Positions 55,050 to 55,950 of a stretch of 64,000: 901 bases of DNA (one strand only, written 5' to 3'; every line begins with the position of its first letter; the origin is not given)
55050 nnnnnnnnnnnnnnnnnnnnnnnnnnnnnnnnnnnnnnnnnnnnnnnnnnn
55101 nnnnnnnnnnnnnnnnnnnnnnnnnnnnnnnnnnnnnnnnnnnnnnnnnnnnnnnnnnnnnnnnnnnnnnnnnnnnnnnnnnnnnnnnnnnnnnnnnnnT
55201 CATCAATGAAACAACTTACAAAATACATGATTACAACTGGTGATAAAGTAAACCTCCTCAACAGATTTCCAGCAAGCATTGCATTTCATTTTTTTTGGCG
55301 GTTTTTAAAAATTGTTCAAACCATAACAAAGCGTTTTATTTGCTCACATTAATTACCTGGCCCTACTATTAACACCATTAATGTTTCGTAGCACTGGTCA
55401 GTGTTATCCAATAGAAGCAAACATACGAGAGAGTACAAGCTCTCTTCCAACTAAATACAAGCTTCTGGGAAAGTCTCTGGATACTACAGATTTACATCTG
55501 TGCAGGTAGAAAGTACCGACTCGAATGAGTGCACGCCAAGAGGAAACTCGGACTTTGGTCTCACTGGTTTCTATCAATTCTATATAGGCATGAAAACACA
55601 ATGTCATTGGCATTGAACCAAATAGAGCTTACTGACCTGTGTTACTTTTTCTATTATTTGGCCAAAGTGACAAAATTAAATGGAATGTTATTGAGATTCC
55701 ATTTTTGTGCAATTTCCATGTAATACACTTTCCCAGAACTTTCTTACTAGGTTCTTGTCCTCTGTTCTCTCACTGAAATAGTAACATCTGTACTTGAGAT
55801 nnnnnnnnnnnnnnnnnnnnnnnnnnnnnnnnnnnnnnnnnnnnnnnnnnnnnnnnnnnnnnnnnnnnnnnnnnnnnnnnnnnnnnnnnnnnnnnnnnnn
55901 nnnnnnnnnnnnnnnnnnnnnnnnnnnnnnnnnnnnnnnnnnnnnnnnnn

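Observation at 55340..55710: GC-rich structured island with snRNA-like hallmarks between convergent and divergent protein genes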

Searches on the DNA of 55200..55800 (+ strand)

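Call 5: search_rna_families(source=window, start=55200, end=55800, threshold=evalue, max_evalue=10, show_alignments=3)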
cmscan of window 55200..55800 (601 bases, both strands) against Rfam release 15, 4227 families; matches with E-value up to 10: 1.
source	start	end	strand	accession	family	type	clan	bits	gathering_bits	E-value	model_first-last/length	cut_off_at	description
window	55388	55644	+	RF00030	RNase_MRP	Gene; ribozyme;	CL00002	61.1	50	1.3e-16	1-266/266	no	RNase MRP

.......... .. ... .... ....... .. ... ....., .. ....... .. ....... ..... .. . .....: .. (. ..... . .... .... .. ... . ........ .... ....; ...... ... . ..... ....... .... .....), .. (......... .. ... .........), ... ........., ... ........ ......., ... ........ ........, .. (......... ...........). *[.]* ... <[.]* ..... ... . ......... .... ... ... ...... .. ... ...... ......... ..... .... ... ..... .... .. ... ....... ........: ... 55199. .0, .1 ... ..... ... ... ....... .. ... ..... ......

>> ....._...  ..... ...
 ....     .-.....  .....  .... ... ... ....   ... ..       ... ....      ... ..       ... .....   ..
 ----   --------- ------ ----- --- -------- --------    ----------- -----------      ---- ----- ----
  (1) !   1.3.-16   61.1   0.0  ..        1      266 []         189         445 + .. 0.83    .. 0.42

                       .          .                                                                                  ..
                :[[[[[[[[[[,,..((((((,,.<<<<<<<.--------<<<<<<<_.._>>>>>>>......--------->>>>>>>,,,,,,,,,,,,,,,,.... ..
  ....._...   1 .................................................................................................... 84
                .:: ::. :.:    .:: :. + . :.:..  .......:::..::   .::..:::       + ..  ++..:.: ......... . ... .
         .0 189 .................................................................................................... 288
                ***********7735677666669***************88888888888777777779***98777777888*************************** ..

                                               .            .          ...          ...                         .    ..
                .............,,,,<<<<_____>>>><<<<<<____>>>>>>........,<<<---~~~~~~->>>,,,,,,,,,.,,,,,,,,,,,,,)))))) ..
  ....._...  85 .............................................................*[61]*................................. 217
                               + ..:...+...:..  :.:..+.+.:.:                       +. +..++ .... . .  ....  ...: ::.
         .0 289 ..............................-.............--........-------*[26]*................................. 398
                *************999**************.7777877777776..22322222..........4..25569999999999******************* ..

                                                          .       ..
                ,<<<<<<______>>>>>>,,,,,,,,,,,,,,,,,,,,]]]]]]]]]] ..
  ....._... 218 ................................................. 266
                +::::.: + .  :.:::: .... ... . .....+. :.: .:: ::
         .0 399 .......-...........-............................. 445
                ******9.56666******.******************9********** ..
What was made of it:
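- On U1 / Sm-class snRNA: The only match at E<=10 in 55200-55800 on either strand is RNase_MRP (call 5).
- On Nuclear RNase P RNA (RF00009): Clan competition keeps RNase_MRP (call 5).
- No snRNA family matches at E<=10 on either strand of 55200-55800 (call 5). The two families share the P1-P4 core, CR-I, CR-IV and CR-V. A lower-scoring overlapping match from the same clan was reported and suppressed in call 5. Clan competition selects RNase_MRP (call 5).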

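Call 52: build_rna_model(alignment_id=A2, structure=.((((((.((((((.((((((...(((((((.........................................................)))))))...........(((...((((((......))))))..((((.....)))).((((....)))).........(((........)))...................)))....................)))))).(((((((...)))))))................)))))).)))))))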
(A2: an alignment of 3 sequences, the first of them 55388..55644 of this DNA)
Model R1 built from alignment A2 (3 sequences, 276 columns); structure: as given.
model positions 271; base pairs 52; branch points 5; effective number of sequences 1.09; information 0.59 bits per position. Calibrated on 0.2 Mb of random sequence (short: E-values are rough).
structure used (alignment columns):
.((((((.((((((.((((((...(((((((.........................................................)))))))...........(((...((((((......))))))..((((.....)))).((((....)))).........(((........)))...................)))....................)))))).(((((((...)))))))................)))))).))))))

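Call 53: search_with_rna_model(model_id=R1, sources=[L128, L003, L004, L129, window], max_evalue=10, show_alignments=3)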
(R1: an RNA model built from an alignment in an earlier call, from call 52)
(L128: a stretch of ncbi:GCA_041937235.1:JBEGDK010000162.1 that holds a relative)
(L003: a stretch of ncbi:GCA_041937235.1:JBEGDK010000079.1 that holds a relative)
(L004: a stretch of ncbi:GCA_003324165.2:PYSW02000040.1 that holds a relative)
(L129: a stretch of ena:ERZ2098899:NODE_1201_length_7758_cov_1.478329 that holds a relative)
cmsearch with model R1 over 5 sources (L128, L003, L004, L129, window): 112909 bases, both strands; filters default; matches with E-value up to 10: 2.
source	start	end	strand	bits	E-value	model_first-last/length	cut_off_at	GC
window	55388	55644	+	301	2.5e-107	1-271/271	no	0.42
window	60415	60429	+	5.2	1.6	1-271/271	no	0.4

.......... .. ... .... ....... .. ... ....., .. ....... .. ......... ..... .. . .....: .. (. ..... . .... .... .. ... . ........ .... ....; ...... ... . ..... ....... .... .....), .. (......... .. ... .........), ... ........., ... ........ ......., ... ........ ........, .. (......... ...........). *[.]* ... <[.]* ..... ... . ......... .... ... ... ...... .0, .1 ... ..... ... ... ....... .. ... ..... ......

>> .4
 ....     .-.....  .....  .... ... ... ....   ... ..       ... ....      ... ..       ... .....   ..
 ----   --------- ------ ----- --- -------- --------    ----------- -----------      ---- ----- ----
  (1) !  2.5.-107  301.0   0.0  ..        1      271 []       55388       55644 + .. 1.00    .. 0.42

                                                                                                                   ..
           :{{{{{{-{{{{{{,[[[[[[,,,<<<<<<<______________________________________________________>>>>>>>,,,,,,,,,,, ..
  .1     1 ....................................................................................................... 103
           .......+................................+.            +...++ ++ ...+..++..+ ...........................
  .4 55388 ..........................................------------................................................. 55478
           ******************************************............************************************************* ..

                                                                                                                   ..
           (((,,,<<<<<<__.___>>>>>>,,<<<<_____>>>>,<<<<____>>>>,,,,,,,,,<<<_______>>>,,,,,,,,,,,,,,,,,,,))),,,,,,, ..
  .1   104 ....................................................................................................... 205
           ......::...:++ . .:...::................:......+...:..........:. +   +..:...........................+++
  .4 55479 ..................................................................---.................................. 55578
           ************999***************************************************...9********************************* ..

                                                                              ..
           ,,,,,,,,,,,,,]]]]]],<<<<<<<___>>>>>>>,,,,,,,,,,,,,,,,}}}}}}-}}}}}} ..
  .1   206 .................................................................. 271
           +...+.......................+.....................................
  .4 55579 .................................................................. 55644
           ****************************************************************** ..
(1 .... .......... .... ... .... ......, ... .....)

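Call 73: search_with_rna_model(model_id=R1, sources=[L131, L128, L003], filters=off, max_evalue=10, show_alignments=2)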
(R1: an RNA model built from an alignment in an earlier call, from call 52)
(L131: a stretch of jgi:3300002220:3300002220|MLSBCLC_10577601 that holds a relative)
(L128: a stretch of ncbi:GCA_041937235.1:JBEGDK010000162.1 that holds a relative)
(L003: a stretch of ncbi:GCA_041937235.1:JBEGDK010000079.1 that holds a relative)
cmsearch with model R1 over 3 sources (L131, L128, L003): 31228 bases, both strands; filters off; matches with E-value up to 10: 118.
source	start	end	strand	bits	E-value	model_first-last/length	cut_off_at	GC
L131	342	601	-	253.3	1.2e-90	1-271/271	no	0.49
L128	3568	3625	+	9.3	0.014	1-271/271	no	0.17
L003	17639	17717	+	7.3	0.079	1-271/271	no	0.27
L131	606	646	+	7.1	0.091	1-271/271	no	0.39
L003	15280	15438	+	6.9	0.11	1-271/271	no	0.33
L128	5195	5235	-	6.5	0.15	1-271/271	no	0.32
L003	4444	4505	+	6.3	0.17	1-271/271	no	0.34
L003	6707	6796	+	5.7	0.28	1-271/271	no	0.27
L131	371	387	+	5.5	0.33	226-242/271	no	0.47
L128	8922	8974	+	5.3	0.41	33-85/271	no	0.34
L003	16459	16502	-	5.2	0.44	1-271/271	no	0.23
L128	7310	7390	+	5.2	0.45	1-271/271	no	0.28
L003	12296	12322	-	4.8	0.61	1-271/271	no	0.48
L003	1033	1070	+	4.7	0.68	1-271/271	no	0.32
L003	14762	14809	-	4.6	0.75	1-271/271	no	0.25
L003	12295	12321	+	4.5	0.76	1-271/271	no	0.48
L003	13963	14022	+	4.5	0.82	27-90/271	no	0.25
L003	11488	11539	-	4.4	0.87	1-271/271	no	0.25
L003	4105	4121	-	4.3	0.96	226-242/271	no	0.18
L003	422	454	+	4.2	0.98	1-271/271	no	0.21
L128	4423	4476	+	4.1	1.1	32-85/271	no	0.26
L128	3626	3646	-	4.1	1.1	1-271/271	no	0.29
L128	5346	5388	-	4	1.2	1-271/271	no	0.35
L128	4258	4333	+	4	1.2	1-271/271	no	0.32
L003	6031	6078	-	4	1.2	1-271/271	no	0.35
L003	5633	5678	-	3.9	1.3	32-85/271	no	0.35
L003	7304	7327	-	3.8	1.4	1-271/271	no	0.08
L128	2614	2646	+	3.8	1.4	1-271/271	no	0.12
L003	12249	12284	+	3.6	1.7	1-271/271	no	0.25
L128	6567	6636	+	3.6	1.7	25-92/271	no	0.3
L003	9978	10040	-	3.6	1.7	28-89/271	no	0.25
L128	540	570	+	3.6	1.7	1-271/271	no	0.16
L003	14414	14445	-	3.5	1.8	1-271/271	no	0.22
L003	6654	6719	-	3.5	1.8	1-271/271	no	0.36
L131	1085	1101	+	3.5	1.9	1-271/271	no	0.41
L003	3414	3450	+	3.5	1.9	49-85/271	no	0.19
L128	8757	8788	-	3.5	1.9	1-271/271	no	0.19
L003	18118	18149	+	3.4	2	142-176/271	no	0.31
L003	8014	8029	-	3.4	2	1-271/271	no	0.38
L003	10437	10485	-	3.4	2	1-271/271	no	0.31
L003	377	392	-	3.2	2.3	1-271/271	no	0.44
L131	154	219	+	3.2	2.3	27-90/271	no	0.39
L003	2057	2082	+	3.1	2.4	1-271/271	no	0.38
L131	1086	1102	-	3.1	2.5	1-271/271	no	0.41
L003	20464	20508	-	3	2.7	1-271/271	no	0.2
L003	14949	15028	-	3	2.7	1-271/271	no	0.29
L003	11034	11088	-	3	2.8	1-271/271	no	0.33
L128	5095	5128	-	2.9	3.1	1-271/271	no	0.29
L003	16764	16811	+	2.8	3.2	1-271/271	no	0.23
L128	6756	6835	+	2.8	3.2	1-271/271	no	0.3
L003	18522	18563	-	2.8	3.3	1-271/271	no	0.24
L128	2615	2647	-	2.8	3.3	1-271/271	no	0.12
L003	20695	20710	+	2.8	3.3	1-271/271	no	0.62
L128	6452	6466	+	2.7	3.4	127-141/271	no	0.27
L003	19789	19852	+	2.7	3.5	1-271/271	no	0.25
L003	20216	20249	+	2.6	3.7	1-271/271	no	0.41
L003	5357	5393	-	2.6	3.9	1-271/271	no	0.46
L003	917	946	-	2.6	3.9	1-271/271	no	0.2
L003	15483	15504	-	2.6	3.9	1-271/271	no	0.45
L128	5345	5387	+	2.5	4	1-271/271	no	0.37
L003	14590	14616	+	2.5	4.2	1-271/271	no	0.33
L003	14432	14457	+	2.5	4.2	60-85/271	no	0.23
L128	1813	1832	-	2.4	4.4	1-271/271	no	0.1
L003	423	455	-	2.4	4.5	1-271/271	no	0.21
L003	3299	3371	-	2.4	4.7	1-271/271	no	0.26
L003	3948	3961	+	2.4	4.7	1-271/271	no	0.21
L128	1990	2009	-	2.3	4.9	1-271/271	no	0.05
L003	12797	12830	-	2.3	4.9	1-271/271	no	0.18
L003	2004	2042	-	2.3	4.9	1-271/271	no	0.23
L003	16860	16900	-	2.3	4.9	1-271/271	no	0.24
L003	8221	8299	+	2.3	5.1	1-271/271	no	0.33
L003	15614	15657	+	2.2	5.1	1-271/271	no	0.3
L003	10583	10617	-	2.2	5.2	1-271/271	no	0.34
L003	6887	6903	+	2.2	5.2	110-126/271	no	0.24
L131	678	749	+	2.2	5.4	1-271/271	no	0.4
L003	12926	12972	-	2.2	5.4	1-271/271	no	0.21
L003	9049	9086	+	2.1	5.6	1-271/271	no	0.39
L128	3991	4034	-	2.1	5.6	1-271/271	no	0.32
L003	2861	2880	-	2.1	5.7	1-271/271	no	0.6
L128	8789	8859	+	2.1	5.8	1-271/271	no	0.32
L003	10967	11015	-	2.1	5.9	1-271/271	no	0.24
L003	13325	13362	-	2.1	5.9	1-271/271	no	0.26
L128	6955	6976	-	2.1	5.9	1-271/271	no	0.32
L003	2898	2914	-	2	6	1-271/271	no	0.24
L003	11033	11087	+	2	6.1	1-271/271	no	0.33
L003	11745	11773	-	2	6.1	1-271/271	no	0.21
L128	7647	7716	-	2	6.2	1-271/271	no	0.34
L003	10687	10752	-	2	6.3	26-91/271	no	0.26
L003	6231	6273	-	2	6.4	1-271/271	no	0.23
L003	2126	2141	-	2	6.4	1-271/271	no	0.38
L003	520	563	+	2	6.4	1-271/271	no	0.27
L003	808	835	+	2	6.5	1-271/271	no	0.25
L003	7980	7990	-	2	6.5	130-140/271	no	0.27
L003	3088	3116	-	2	6.5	1-271/271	no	0.28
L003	4195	4219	-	2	6.5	1-271/271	no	0.2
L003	19863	19899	+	1.9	6.6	1-271/271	no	0.3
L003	8950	8972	-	1.9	6.7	1-271/271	no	0.35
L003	14591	14629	-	1.9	6.7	1-271/271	no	0.28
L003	19246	19316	-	1.9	6.7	1-271/271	no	0.31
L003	19177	19207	-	1.9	6.8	1-271/271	no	0.32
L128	6498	6518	+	1.9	6.9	1-271/271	no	0.33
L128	5639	5689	+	1.9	7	29-88/271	no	0.33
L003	20466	20491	+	1.8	7.2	1-271/271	no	0.19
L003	20006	20038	+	1.8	7.7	1-271/271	no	0.27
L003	19838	19891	-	1.7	7.7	1-271/271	no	0.35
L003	7726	7758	+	1.7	7.9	1-271/271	no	0.27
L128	31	50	+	1.7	8.2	1-271/271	no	0.05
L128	7396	7442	-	1.6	8.6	1-271/271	no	0.32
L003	16324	16353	+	1.6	8.6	1-271/271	no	0.13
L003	3281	3291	-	1.6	8.8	130-140/271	no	0.36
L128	4684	4793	-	1.6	8.8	1-271/271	no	0.35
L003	18901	18927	-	1.6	8.9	1-271/271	no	0.26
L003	8968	8990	+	1.6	8.9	1-271/271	no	0.22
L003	13677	13727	-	1.6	9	1-271/271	no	0.27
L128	1272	1290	-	1.6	9.1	1-271/271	no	0.05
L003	17158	17213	-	1.5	9.2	1-271/271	no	0.21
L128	8657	8668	+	1.5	9.4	143-154/271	no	0.25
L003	340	411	+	1.5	9.5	1-271/271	no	0.25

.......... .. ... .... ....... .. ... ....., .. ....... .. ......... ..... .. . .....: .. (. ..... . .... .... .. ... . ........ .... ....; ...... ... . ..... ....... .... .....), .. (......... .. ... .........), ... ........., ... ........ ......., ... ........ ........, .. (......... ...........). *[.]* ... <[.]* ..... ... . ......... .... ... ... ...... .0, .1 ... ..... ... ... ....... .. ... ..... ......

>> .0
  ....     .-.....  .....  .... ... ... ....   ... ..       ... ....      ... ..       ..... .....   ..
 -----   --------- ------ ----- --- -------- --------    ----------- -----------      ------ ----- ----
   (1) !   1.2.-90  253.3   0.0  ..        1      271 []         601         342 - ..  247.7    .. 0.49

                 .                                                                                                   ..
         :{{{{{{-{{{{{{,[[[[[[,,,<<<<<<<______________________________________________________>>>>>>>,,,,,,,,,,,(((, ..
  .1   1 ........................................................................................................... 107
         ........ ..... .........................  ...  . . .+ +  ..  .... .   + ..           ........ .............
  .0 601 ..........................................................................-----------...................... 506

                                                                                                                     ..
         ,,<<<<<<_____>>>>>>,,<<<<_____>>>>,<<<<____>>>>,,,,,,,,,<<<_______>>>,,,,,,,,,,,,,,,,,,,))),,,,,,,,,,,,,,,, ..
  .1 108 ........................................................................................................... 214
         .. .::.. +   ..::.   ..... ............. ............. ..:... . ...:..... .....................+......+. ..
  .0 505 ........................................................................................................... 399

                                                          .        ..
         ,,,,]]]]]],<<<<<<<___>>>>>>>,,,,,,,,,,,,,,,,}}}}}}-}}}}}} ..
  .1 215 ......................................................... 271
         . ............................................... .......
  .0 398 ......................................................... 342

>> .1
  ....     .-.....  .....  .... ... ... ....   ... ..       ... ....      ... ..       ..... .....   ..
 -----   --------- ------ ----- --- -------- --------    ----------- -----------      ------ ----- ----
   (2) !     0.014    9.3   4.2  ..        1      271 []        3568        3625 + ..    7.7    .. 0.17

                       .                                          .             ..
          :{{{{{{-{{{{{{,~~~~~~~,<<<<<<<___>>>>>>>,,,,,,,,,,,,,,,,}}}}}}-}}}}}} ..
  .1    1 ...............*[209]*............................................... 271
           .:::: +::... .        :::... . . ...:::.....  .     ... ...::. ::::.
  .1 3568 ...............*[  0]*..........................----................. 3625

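Call 74: search_with_rna_model(model_id=R1, sources=[window, L001, L127, L131], max_evalue=1e-10, make_alignment=true)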
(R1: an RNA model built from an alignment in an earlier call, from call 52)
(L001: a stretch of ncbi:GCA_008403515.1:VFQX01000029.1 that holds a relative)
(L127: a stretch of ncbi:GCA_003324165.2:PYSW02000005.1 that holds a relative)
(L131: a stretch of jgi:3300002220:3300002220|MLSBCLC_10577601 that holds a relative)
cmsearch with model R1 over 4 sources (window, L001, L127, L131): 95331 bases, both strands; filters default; matches with E-value up to 1e-10: 4.
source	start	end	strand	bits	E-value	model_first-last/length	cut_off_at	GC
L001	5809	6079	+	331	3.1e-118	1-271/271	no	0.49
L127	3313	3583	-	320.8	1.4e-114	1-271/271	no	0.47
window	55388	55644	+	301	2.1e-107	1-271/271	no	0.42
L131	342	601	-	253.4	3.4e-90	1-271/271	no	0.49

Alignment A5: 4 matches aligned to the model, 276 columns, each read 5' to 3' on its own strand. Consensus structure (alignment columns), stored with it:
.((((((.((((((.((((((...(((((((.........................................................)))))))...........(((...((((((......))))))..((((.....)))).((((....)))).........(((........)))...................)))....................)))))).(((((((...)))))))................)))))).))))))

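Call 82: search_with_rna_model(model_id=R1, sources=[L117, L121, L071, L084, L105, L038, L060, L100, L062, L069], filters=off, max_evalue=0.01)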
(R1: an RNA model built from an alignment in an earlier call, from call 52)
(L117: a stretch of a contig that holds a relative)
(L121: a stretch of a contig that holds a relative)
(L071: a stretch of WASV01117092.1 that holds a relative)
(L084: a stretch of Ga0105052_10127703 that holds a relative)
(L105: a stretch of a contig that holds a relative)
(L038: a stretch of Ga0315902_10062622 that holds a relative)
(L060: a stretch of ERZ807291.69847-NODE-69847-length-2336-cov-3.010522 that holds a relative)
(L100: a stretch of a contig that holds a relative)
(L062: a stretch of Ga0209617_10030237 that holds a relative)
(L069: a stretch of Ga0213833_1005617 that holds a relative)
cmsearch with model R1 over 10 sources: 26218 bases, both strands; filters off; matches with E-value up to 0.01: 8.
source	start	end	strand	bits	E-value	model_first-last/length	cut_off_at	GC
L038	2276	2495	-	33.5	2.2e-11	1-271/271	no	0.49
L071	158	433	-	24.6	3.7e-08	1-271/271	no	0.55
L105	9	264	+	18.7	4.9e-06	1-271/271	no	0.57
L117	2161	2207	-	14.4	0.00017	1-271/271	no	0.36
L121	188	443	+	13.8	0.0003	1-271/271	no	0.53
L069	5299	5377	+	13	0.00059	93-198/271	no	0.56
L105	699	763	-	11.5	0.002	1-271/271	no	0.45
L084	373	498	-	10.6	0.0041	25-199/271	no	0.58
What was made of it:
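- On Nuclear RNase P RNA (RF00009): Model R1 does not hit the RNase P RNA of L117 (call 82).
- Model R1 hits MRP RNAs and not the RNase P RNA on contig L117 (call 82).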
